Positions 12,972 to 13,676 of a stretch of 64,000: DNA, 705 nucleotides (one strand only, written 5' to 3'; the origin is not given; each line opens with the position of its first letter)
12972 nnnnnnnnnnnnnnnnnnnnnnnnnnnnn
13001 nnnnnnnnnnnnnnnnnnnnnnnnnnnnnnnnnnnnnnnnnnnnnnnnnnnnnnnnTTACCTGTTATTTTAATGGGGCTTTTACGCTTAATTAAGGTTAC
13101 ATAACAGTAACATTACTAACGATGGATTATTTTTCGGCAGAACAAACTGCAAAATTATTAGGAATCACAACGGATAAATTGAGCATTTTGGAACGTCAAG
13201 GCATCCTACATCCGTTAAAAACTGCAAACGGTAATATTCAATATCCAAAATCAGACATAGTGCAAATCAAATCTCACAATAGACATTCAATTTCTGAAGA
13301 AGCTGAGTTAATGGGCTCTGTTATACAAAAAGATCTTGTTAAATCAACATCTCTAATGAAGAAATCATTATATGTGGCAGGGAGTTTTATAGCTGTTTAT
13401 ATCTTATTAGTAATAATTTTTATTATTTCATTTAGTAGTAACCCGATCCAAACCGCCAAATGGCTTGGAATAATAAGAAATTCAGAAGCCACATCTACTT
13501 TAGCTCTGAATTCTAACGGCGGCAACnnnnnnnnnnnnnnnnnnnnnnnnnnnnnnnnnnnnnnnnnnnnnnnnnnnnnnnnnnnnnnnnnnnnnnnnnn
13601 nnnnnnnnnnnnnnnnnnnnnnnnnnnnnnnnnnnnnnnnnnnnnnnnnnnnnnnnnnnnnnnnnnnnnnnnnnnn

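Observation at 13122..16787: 1221-aa protein combining a cytoplasmic MerR-type DNA-binding domain, one TM helix and a ~1100-aa repeat-rich extracellular region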

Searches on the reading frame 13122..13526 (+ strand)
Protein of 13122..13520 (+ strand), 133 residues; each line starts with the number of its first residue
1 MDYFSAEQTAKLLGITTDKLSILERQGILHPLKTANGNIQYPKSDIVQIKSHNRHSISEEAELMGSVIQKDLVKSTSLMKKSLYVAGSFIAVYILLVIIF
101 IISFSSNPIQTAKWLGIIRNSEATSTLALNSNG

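Call 18: search_solved_structures(query=A1, max_evalue=10, show_alignments=3)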
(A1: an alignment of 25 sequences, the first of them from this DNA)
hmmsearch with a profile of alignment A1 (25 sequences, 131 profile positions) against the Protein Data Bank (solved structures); distinct sequences matched with E-value up to 10: 24.
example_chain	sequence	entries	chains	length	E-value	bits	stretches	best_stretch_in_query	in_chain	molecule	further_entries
8vd6_A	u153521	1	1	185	1e-05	28.4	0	5-27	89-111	CAP REPEAT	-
5i41_B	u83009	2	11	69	0.0071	19.2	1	5-58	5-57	Chromosome-anchoring protein RacA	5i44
7tec_A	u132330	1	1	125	0.015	18.2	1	11-49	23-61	HTH-type transcriptional regulator GlnR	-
7tea_B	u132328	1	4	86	0.16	14.9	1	1-50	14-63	Glutamine synthetase repressor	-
5jls_A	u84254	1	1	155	0.22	14.4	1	3-83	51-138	Adhesin competence repressor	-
3tgn_A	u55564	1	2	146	0.23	14.3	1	2-49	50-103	Adc operon repressor AdcR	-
7qca_SZ0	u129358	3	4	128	0.24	14.3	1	12-50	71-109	40S ribosomal protein S25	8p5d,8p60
2zhg_A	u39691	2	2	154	0.28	14.1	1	4-44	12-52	Redox-sensitive transcriptional activator soxR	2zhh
4yxz_A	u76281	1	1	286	0.34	13.8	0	8-25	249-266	dTor_9x31L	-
30ga_I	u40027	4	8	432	0.43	13.4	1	4-35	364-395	TniQ.1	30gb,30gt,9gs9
1q1h_A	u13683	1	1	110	0.45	13.4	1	3-50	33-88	Transcription Factor E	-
3qao_A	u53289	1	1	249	0.47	13.3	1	4-50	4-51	MerR-like transcriptional regulator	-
1rp3_A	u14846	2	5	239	0.48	13.3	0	6-23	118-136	RNA polymerase sigma factor SIGMA-28 (FliA) | RNA polymerase sigma factor FliA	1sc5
6ldi_G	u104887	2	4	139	1.1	12.1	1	5-66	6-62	HTH-type transcriptional regulator CueR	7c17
1jbg_A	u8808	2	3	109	1.1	12.1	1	5-50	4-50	transcription activator of multidrug-efflux transporter genes mta | transcription activator MtaN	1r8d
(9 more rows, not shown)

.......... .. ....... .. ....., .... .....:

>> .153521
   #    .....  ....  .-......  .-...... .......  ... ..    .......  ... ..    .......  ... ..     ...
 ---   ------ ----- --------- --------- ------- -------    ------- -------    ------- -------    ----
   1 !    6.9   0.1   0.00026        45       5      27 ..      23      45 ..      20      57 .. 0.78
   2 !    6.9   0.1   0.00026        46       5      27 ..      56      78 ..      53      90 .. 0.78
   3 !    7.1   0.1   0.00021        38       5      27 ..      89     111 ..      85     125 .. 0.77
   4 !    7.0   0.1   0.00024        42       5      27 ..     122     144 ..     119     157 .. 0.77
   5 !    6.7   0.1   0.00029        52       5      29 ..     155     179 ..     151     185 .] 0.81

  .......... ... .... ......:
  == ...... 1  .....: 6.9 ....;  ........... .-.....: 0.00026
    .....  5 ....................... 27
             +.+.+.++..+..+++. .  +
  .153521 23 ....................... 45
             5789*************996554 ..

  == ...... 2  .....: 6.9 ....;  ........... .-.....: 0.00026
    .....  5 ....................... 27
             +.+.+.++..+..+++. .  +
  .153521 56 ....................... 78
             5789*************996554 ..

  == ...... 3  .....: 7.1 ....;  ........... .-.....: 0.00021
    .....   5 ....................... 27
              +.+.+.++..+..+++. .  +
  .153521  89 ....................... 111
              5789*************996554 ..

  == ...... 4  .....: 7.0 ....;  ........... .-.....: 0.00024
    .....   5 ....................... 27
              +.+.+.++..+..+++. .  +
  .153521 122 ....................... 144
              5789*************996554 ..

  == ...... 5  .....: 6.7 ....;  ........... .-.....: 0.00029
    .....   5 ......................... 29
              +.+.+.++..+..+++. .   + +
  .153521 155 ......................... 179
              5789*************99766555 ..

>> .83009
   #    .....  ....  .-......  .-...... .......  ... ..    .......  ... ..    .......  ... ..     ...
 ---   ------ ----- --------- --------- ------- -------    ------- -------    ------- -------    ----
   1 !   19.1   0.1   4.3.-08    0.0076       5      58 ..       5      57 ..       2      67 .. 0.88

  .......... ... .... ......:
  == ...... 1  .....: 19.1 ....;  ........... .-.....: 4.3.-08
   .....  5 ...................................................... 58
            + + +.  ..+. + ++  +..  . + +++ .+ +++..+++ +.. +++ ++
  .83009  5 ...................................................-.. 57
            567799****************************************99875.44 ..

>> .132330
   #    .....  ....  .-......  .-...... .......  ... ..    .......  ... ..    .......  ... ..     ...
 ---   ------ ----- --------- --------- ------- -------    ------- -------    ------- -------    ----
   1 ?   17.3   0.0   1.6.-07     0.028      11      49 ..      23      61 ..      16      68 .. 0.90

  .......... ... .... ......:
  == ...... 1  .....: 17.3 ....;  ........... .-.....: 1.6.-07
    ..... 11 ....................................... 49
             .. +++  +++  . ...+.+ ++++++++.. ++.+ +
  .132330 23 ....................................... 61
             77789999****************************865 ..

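Call 25: find_related_loci(query=window:13122-13520:+, collection=genome_contigs, flank=8000)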
Query window:13122-13520:+ (133 aa) in genome_contigs; peptide patterns used: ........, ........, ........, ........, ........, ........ (x = any residue, [..] = any of these).
599 stretches matched a pattern, but none encodes a relative of the query by tblastn (E <= 1e-3).

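Call 28: predict_structure(alignment_id=A1)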
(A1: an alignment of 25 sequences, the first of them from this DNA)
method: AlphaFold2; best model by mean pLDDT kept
length: 135 residues; sequences in the alignment: 25
mean_pLDDT: 81.4   pTM: 0.42
mean pLDDT of the five models: 81.4, 79.0, 76.4, 75.6, 75.5
residues with pLDDT >= 90: 65; 70-90: 32; 50-70: 37; < 50: 1
segments of 3 or more residues with pLDDT < 50: none
pLDDT, mean of each block of 10 residues (from residue 1): 93 92 91 95 91 63 63 76 94 96 89 77 53 53
secondary structure, 60 per line:
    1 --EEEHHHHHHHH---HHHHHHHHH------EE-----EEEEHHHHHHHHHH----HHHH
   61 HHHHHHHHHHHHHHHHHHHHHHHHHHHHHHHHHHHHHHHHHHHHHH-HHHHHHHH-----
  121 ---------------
elements in order: E3-5 H6-13 H17-25 E39-42 H43-52 H57-106 H108-115

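Call 33: fold_search(model_id=the predicted structure, library=pdb)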
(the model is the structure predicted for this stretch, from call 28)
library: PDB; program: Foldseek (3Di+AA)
matches with E <= 10: 874; with E <= 0.001: 0
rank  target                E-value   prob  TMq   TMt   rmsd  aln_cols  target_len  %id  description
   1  5d90_C                3.3e-03  0.99  0.32  0.33  16.7       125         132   18  Crystal structure of HiNmlR, a MerR family regulator lacking the sensor domain, bound to promoter DNA (released 2016-06-29)
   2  5d90_B                4.3e-03  0.99  0.32  0.34  16.5       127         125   17  Crystal structure of HiNmlR, a MerR family regulator lacking the sensor domain, bound to promoter DNA (released 2016-06-29)
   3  6ama_H                5.6e-03  1.00  0.35  0.78   1.5        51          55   12  Structure of S. coelicolor/S. venezuelae BldC-smeA-ssfA complex to 3.09 Angstrom (released 2018-03-28)
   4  6amk_B                7.3e-03  1.00  0.34  0.84   1.5        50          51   12  Structure of Streptomyces venezuelae BldC-whiI opt complex (released 2018-03-28)
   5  6amk_A                7.3e-03  1.00  0.35  0.81   1.6        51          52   12  Structure of Streptomyces venezuelae BldC-whiI opt complex (released 2018-03-28)
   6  6ama_A                7.8e-03  1.00  0.35  0.80   1.5        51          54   12  Structure of S. coelicolor/S. venezuelae BldC-smeA-ssfA complex to 3.09 Angstrom (released 2018-03-28)
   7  6ama_Y                7.8e-03  1.00  0.34  0.75   1.5        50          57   12  Structure of S. coelicolor/S. venezuelae BldC-smeA-ssfA complex to 3.09 Angstrom (released 2018-03-28)
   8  5d90_A                8.9e-03  0.97  0.31  0.33  16.3       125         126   18  Crystal structure of HiNmlR, a MerR family regulator lacking the sensor domain, bound to promoter DNA (released 2016-06-29)
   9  6ama_B                9.5e-03  1.00  0.34  0.77   1.5        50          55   12  Structure of S. coelicolor/S. venezuelae BldC-smeA-ssfA complex to 3.09 Angstrom (released 2018-03-28)
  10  2zhh                  1.0e-02  1.00  0.33  0.37   7.9        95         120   14  Crystal structure of SoxR (released 2008-03-25)
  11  5i44_A                1.2e-02  1.00  0.37  0.66   2.6        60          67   20  Structure of RacA-DNA complex; P21 form (released 2016-05-04)
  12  5d8c_A                1.2e-02  0.98  0.32  0.34  17.7       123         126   18  Crystal structure of HiNmlR, a MerR family regulator lacking the sensor domain, bound to promoter DNA (released 2016-06-29)
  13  7tea_C                1.5e-02  1.00  0.34  0.55   5.1        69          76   22  Crystal structure of S. aureus GlnR-DNA complex (released 2022-06-29)
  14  4wls_A                1.5e-02  0.98  0.28  0.33   9.1       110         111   17  Crystal structure of the metal-free (repressor) form of E. Coli CUER, a copper efflux regulator, bound to COPA promote (released 2015-09-02)
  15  5d8c_B                1.5e-02  0.96  0.32  0.33  16.2       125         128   18  Crystal structure of HiNmlR, a MerR family regulator lacking the sensor domain, bound to promoter DNA (released 2016-06-29)
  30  3ucs_A                5.8e-02  0.99  0.39  0.52  11.2        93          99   12  Crystal structure of the complex between CBPA J-domain and CBPM (released 2013-07-03)
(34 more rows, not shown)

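Call 34: search_protein_representatives(alignment_id=A1)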
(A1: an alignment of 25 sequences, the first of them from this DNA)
Query: 25 sequences, 131 profile positions. Proteins with E-value up to 0.001 (for the whole library): 670; up to 1e-10: 168; up to 1e-30: 39. The best 150 are listed.
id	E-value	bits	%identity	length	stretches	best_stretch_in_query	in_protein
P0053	2.0e-49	182.8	-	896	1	1-129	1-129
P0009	3.9e-48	178.6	-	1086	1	1-130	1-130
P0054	1.7e-47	176.5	-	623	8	3-62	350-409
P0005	8.5e-46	171.0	-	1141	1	1-130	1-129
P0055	1.0e-44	167.5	-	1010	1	1-129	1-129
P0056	6.1e-44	165.0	-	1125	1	1-119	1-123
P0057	6.7e-44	164.9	-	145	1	1-128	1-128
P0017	9.2e-43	161.2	-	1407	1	1-129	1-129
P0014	1.4e-42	160.6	-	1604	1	1-130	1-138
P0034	6.7e-42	158.4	-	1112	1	1-122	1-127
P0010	6.8e-42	158.4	-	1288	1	1-129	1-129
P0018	1.5e-41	157.3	-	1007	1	1-127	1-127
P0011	4.3e-41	155.8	-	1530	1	1-128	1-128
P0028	1.0e-40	154.6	-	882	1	2-127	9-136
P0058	1.1e-40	154.5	-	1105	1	2-122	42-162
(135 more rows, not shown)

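Call 76: find_homologous_proteins(query=A1, max_evalue=0.00001)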
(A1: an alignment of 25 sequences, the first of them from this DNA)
Query A1 (25 sequences) (135 aa, profile of the alignment): 1 proteins with E <= 0.00001 among 1376 candidates.
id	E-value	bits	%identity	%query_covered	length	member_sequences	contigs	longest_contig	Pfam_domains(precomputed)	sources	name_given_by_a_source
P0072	7.0e-35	137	36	99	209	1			-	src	-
